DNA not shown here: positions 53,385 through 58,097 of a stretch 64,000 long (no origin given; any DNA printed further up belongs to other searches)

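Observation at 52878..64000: Candidate novel system: tandem giant-kinase-plus-partner cassettes in one operon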

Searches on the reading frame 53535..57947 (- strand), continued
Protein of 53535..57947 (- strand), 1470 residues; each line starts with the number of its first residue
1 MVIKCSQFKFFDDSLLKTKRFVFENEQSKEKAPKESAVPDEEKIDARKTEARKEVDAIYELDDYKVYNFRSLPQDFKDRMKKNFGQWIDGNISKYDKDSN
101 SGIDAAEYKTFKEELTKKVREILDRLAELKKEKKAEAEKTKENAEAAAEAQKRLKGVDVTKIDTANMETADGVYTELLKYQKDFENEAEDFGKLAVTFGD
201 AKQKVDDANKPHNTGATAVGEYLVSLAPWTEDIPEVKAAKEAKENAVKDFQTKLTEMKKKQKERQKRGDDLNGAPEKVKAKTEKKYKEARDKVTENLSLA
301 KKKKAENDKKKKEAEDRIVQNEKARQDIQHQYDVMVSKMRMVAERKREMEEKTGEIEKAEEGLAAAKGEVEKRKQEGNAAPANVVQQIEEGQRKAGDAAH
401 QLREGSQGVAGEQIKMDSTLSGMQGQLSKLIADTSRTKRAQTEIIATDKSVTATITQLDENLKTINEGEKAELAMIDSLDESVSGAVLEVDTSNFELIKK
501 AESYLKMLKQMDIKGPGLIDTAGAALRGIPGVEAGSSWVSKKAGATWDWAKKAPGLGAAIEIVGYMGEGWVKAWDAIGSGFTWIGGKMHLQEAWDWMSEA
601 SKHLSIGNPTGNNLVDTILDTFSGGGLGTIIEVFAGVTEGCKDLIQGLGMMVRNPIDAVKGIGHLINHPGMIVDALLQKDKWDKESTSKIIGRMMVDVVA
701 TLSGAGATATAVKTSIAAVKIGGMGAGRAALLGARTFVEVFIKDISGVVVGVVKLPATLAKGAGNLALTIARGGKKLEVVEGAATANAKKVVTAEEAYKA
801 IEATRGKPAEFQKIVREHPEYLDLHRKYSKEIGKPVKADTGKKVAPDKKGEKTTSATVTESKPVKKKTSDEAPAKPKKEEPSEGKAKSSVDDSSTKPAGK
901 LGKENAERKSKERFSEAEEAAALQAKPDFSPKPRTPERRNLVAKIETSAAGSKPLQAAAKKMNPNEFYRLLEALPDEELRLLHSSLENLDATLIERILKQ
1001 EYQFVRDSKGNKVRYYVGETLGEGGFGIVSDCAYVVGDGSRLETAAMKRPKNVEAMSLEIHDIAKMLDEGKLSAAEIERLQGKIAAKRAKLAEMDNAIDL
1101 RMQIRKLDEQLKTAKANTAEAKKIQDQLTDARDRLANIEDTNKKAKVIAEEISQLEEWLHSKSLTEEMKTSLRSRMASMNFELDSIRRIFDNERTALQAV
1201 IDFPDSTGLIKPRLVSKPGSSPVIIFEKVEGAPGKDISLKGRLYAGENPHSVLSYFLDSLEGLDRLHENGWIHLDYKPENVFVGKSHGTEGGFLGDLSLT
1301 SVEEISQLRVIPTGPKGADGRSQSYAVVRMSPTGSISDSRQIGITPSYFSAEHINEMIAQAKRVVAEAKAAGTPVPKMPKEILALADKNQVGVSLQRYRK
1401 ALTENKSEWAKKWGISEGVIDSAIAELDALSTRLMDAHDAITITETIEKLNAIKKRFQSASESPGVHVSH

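Call 20: find_encoding_contigs(protein=P0006, flank=10000, max_places=1)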
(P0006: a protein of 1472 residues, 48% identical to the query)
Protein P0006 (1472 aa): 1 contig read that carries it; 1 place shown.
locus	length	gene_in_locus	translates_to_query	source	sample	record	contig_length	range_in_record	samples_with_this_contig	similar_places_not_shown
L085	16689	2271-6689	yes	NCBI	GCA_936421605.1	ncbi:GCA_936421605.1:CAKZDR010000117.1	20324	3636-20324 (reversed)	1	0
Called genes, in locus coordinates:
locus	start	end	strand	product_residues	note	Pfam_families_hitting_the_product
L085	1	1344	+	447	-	?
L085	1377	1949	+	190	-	-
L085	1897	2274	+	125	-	-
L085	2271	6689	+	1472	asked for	-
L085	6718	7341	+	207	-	-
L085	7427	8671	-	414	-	PF08529:NusA_N, PF00575:S1 (faint), PF13184:KH_NusA_1st, PF26594:KH_NusA_2nd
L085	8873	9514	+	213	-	-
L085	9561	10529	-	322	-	-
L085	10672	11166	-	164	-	PF21982:RecX_HTH1 (faint), PF02631:RecX_HTH2, PF21981:RecX_HTH3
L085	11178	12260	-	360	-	PF00154:RecA_N, PF08423:Rad51, PF06745:ATPase (weak), PF01637:ATPase_2 (weak), PF27531:MT3502_N (weak), PF21096:RecA_C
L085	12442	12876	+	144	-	-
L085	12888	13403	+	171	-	-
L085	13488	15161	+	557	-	-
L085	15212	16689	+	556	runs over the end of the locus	-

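Call 24: find_encoding_contigs(protein=P0002, flank=10000, max_places=1)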
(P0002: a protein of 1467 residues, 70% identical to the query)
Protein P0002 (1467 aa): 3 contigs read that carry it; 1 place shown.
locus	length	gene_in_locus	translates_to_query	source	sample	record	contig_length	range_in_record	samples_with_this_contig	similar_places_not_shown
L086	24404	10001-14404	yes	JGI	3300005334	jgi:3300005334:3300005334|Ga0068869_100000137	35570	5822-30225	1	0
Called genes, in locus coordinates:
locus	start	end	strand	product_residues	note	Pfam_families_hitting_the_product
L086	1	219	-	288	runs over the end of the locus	-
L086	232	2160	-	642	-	PF05157:MshEN, PF13173:AAA_14 (faint), PF00437:T2SSE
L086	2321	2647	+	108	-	-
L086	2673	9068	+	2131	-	-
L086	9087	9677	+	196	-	-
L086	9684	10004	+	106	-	-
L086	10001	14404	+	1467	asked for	-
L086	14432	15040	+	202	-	-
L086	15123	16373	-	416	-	PF08529:NusA_N, PF13184:KH_NusA_1st, PF26594:KH_NusA_2nd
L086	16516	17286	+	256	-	-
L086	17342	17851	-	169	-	PF21982:RecX_HTH1 (faint), PF02631:RecX_HTH2 (faint), PF21981:RecX_HTH3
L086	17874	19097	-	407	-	PF00154:RecA_N, PF08423:Rad51, PF06745:ATPase (weak), PF27531:MT3502_N, PF21096:RecA_C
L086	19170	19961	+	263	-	PF00149:Metallophos, PF13277:YmdB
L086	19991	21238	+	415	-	PF22694:CtpB_N-like, PF00595:PDZ, PF13180:PDZ_2, PF17820:PDZ_6, PF03572:Peptidase_S41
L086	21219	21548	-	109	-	PF00486:Trans_reg_C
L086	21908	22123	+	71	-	-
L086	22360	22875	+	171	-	PF01872:RibD_C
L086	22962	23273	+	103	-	PF13376:OmdA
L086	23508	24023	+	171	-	PF28474:DUF8412, PF13376:OmdA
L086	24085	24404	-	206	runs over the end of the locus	PF00881:Nitroreductase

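Call 25: find_encoding_contigs(protein=P0009, flank=10000, max_places=1)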
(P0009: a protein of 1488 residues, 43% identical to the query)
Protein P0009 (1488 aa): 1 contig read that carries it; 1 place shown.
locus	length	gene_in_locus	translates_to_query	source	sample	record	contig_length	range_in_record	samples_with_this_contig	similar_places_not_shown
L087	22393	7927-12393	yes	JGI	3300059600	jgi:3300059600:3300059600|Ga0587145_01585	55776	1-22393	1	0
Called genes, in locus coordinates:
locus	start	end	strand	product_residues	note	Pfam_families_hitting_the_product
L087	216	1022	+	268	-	PF00383:dCMP_cyt_deam_1, PF14437:MafB19-deam (faint)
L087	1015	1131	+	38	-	-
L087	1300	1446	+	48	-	-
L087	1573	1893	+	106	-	-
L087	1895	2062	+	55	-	-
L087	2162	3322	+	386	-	-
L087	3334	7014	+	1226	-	PF00069:Pkinase (weak)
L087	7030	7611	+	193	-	-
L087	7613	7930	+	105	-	-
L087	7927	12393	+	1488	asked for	-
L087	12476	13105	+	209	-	-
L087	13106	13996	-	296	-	-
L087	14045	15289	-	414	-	PF08529:NusA_N, PF13184:KH_NusA_1st, PF26594:KH_NusA_2nd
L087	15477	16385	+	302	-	-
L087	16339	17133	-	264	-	PF21982:RecX_HTH1 (faint), PF02631:RecX_HTH2, PF21981:RecX_HTH3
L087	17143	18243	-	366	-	PF00154:RecA_N, PF08423:Rad51, PF06745:ATPase (weak), PF27531:MT3502_N (weak), PF21096:RecA_C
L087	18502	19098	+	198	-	-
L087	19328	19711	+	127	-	-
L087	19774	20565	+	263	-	PF00149:Metallophos, PF13277:YmdB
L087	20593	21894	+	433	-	PF22694:CtpB_N-like, PF00595:PDZ, PF13180:PDZ_2, PF17820:PDZ_6, PF03572:Peptidase_S41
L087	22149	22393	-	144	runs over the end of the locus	PF00486:Trans_reg_C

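Call 29: search_protein_families(library=ncbifam, proteins=[window:53535-57947:-], max_evalue=1)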
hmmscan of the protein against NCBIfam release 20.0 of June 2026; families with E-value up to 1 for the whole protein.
window:53535-57947:- (1470 aa): 2 families
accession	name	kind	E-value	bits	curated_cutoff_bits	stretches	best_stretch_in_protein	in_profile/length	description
NF045487.1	ASRP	equivalog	0.00066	18.4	300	1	1048-1197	328-476/593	archaea-specific SMC-related protein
NF058632.1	SerThrKinPrkT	equivalog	0.0054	15.8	280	1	1256-1285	123-152/322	serine/threonine protein kinase PrkT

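Call 30: search_protein_families(library=phrogs, proteins=[window:53535-57947:-], max_evalue=0.1)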
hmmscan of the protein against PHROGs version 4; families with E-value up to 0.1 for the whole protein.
window:53535-57947:- (1470 aa): 3 families
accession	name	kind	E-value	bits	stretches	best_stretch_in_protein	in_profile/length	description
phrog_2361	-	other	0.0005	20.1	1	1223-1285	87-145/415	serine-threonine kinase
phrog_95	-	integration and excision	0.0017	18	1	1009-1189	394-563/651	integrase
phrog_20481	-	moron, auxiliary metabolic gene and host takeover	0.097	13.5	0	112-136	29-53/66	toxin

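Call 39: find_related_loci(query=A1, collection=metagenome_contigs, flank=10000)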
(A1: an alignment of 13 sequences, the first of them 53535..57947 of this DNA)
Query A1 (1470 aa) in metagenome_contigs; peptide patterns used: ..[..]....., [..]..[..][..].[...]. (x = any residue, [..] = any of these).
142 stretches matched a pattern; 5 encode a relative of the query (tblastn E <= 1e-3); 5 distinct loci.
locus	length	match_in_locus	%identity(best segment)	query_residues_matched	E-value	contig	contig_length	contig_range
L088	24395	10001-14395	70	1-1468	0e+0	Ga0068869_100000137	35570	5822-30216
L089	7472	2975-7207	45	19-1465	0e+0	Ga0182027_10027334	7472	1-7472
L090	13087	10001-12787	46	2-900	0e+0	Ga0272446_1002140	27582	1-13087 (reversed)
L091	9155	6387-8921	48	3-832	0e+0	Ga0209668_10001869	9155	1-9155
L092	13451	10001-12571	41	13-830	0e+0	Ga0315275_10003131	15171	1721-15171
